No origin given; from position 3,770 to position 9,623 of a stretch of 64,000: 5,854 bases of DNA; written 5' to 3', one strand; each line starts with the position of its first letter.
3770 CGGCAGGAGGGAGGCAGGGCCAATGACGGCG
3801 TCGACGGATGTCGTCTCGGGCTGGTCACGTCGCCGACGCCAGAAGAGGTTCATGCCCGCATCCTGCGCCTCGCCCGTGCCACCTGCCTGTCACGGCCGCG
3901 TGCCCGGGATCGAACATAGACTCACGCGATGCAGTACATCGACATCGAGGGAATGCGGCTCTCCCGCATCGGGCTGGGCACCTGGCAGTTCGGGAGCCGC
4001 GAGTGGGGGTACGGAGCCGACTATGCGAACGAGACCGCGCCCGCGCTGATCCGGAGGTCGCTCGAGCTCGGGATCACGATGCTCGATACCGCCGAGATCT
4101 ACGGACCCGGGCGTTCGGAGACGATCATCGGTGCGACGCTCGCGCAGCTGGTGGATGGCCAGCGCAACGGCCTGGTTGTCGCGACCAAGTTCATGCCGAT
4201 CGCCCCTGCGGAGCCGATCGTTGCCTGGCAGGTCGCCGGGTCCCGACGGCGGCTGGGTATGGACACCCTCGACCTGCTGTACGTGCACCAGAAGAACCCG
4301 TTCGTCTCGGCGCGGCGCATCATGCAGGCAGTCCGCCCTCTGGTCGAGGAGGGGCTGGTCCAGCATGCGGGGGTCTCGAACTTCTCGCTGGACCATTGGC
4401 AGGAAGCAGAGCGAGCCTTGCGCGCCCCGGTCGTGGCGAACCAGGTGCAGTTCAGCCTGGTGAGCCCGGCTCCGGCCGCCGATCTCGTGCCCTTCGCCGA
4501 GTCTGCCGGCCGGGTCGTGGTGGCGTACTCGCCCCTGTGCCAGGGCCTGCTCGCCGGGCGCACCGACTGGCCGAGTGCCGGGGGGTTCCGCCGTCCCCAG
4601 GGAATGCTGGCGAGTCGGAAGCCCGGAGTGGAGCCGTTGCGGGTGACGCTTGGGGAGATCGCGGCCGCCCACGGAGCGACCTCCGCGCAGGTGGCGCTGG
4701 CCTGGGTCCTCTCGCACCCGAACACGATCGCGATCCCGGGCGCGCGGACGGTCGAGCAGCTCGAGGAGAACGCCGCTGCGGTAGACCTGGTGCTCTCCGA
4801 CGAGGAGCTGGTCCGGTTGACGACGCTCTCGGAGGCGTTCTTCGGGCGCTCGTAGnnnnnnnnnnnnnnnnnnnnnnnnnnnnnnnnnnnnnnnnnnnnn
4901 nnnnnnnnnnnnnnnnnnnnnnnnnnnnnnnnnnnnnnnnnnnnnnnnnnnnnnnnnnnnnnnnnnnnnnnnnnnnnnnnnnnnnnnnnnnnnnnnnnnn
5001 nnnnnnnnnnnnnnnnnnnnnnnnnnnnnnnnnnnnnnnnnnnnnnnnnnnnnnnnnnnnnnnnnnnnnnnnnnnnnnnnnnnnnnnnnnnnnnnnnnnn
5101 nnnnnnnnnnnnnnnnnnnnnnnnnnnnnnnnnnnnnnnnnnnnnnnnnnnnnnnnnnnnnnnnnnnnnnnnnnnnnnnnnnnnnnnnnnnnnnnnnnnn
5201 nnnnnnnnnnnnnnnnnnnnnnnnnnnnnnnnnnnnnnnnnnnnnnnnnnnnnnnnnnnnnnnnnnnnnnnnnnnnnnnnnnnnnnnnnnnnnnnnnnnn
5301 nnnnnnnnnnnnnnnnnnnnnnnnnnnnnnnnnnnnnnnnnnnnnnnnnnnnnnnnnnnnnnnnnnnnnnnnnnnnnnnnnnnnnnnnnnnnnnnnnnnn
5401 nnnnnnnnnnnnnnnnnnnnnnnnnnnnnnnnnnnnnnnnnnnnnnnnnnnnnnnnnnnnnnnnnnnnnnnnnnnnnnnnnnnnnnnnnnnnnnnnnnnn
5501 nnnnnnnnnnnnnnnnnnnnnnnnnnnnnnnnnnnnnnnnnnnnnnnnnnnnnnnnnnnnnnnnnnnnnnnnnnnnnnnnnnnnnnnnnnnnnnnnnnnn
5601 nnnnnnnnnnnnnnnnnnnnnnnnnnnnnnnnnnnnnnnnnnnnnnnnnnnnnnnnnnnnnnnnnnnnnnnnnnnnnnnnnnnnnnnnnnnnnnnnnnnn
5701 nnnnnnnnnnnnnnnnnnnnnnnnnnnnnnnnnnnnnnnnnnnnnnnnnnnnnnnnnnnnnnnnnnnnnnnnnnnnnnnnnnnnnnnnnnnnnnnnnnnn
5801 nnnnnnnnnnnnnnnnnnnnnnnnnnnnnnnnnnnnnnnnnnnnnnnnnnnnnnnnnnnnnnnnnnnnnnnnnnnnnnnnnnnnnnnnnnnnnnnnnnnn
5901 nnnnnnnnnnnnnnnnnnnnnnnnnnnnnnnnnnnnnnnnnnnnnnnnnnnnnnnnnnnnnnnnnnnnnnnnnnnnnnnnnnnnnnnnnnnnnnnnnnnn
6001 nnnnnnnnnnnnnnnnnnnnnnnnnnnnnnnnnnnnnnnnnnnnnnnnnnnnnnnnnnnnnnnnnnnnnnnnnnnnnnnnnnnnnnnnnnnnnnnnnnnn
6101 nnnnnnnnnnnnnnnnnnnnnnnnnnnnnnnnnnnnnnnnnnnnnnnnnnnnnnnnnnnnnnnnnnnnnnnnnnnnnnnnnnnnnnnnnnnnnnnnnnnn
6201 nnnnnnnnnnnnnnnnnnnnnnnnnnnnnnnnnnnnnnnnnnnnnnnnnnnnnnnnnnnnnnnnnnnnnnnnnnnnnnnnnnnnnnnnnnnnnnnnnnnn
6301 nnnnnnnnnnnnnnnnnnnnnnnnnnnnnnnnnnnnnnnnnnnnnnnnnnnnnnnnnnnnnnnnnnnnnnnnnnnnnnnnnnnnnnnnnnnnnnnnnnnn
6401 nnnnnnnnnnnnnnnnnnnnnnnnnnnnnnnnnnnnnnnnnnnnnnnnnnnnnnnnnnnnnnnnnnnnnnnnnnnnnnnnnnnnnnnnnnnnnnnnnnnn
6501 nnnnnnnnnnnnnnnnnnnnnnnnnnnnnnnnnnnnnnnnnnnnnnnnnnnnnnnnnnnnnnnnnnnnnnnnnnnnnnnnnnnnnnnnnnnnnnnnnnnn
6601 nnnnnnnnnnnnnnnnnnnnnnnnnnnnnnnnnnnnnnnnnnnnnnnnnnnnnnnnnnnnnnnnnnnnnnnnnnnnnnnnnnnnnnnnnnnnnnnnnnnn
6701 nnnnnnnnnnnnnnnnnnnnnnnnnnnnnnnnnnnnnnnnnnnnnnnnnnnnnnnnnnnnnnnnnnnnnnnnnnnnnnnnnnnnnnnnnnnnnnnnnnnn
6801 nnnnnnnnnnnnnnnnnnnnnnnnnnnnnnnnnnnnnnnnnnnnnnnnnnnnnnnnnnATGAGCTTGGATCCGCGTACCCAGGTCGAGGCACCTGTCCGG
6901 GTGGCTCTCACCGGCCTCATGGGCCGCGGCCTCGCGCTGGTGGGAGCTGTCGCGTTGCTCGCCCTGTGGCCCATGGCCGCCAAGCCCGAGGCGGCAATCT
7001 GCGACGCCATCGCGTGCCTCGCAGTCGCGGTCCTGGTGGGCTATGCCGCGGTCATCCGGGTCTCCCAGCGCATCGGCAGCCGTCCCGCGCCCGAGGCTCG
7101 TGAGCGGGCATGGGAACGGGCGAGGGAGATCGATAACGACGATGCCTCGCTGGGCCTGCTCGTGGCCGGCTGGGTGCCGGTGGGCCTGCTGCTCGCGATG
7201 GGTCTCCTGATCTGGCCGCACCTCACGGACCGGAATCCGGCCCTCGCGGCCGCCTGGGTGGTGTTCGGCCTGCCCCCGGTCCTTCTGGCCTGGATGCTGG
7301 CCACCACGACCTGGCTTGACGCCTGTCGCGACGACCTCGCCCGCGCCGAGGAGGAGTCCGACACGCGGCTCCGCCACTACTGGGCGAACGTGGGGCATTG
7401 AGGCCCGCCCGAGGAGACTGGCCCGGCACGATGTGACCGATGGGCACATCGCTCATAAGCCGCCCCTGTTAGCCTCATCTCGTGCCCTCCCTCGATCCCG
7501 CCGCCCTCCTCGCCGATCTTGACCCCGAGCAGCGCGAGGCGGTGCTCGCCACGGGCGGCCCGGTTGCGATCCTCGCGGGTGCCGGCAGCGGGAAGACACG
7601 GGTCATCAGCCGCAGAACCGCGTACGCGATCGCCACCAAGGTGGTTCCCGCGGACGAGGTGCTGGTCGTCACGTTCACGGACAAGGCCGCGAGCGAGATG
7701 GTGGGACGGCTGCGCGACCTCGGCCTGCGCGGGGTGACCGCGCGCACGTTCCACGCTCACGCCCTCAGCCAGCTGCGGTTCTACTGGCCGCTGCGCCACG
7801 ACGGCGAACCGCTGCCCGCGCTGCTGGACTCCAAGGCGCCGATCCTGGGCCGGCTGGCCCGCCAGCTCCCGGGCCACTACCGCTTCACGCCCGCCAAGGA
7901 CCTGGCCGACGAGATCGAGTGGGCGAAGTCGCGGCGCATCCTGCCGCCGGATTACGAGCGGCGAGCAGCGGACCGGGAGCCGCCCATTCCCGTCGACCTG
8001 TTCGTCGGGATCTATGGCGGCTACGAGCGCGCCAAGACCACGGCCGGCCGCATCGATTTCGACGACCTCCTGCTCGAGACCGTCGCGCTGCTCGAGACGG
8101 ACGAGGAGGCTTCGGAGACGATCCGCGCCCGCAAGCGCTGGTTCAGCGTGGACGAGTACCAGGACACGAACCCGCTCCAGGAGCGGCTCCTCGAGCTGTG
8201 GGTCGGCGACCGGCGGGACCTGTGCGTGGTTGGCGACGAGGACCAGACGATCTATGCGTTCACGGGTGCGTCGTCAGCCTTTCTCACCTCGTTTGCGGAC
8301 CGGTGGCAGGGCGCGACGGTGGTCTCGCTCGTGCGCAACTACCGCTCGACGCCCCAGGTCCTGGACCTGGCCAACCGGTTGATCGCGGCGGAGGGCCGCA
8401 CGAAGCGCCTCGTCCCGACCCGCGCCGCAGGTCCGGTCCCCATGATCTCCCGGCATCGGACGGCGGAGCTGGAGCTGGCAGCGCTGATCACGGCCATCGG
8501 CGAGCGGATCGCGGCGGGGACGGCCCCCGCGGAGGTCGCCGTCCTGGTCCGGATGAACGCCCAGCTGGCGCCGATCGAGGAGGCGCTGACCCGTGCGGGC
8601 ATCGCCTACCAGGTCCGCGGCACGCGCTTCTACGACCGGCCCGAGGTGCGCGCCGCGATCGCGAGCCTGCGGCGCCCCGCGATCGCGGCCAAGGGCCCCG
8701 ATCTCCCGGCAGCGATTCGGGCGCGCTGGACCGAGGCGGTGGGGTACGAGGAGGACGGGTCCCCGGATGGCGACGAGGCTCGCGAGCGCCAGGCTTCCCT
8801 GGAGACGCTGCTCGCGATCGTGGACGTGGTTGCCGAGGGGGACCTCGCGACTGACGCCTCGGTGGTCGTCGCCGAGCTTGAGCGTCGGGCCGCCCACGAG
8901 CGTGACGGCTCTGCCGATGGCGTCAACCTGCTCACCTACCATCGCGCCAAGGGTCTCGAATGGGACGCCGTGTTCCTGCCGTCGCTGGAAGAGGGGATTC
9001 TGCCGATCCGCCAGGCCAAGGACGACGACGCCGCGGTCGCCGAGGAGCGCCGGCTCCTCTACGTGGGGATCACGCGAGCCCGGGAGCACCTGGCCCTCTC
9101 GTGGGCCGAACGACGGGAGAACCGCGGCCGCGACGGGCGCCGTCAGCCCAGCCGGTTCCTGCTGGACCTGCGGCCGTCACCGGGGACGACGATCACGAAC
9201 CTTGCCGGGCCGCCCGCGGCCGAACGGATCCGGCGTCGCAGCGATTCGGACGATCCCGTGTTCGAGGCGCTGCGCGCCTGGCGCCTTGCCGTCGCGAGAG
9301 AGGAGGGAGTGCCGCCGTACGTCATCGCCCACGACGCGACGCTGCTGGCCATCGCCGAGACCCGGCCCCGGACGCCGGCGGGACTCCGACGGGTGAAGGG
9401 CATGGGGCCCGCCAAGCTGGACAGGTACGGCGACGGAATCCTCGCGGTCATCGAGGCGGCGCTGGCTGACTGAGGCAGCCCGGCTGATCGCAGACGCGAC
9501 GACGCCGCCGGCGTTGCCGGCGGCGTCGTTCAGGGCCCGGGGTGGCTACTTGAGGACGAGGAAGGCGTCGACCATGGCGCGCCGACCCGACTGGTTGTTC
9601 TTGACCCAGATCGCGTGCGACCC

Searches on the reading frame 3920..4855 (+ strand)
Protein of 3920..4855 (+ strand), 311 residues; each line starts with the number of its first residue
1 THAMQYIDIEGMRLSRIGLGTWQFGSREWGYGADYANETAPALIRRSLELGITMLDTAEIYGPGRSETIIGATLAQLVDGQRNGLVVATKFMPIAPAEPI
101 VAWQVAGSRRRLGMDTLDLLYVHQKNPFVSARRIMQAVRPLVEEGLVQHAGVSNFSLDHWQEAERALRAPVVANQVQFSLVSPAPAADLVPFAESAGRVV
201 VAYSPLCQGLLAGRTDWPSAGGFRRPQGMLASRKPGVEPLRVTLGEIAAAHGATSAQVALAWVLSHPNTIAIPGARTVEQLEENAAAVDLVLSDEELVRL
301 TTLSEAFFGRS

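Call 65: search_protein_families(library=pfam, proteins=[window:3920-4855:+], max_evalue=0.00001)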
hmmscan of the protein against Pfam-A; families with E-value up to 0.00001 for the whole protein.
window:3920-4855:+ (311 aa): 1 family
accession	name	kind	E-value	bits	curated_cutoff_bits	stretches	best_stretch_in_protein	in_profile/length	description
PF00248.27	Aldo_ket_red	-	4.2e-60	203.7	24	1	16-303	1-289/291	Aldo/keto reductase family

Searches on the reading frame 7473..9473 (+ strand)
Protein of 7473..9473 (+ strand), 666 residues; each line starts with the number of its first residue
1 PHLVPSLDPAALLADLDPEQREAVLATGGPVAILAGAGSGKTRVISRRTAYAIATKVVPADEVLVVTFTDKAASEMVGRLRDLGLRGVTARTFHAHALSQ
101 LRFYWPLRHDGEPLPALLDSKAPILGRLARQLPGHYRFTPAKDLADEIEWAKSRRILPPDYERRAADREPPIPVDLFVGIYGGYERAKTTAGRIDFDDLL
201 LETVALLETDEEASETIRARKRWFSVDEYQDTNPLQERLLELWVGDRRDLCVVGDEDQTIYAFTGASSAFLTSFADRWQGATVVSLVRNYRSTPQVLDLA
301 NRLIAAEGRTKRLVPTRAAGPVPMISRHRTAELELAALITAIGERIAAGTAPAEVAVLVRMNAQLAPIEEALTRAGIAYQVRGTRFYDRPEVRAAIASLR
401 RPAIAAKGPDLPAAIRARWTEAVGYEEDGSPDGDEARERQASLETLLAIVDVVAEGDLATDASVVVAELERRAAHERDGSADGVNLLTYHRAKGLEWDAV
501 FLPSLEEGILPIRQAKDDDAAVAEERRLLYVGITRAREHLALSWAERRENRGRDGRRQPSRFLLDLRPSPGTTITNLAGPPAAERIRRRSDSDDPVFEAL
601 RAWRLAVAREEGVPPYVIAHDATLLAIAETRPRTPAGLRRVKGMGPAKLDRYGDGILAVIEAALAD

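Call 65: search_protein_families(library=pfam, proteins=[window:7473-9473:+], max_evalue=0.00001)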
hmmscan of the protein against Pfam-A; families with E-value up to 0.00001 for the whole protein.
window:7473-9473:+ (666 aa): 5 families
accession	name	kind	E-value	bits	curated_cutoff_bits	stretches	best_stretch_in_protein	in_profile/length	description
PF00580.27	UvrD-helicase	-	8.5e-54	183.5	23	1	16-276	1-268/271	UvrD/REP helicase N-terminal domain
PF13361.12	UvrD_C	-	9.6e-39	134.2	25.6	2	470-546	268-349/350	UvrD-like helicase C-terminal domain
PF13245.12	AAA_19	-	4.6e-25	88.8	25.1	1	20-263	1-133/134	AAA domain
PF00570.28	HRDC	-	6.8e-25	87.3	23.8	1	596-660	4-68/68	HRDC domain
PF13538.12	UvrD_C_2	-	2.2e-11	43.9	27.4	1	486-542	4-51/52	UvrD-like helicase C-terminal domain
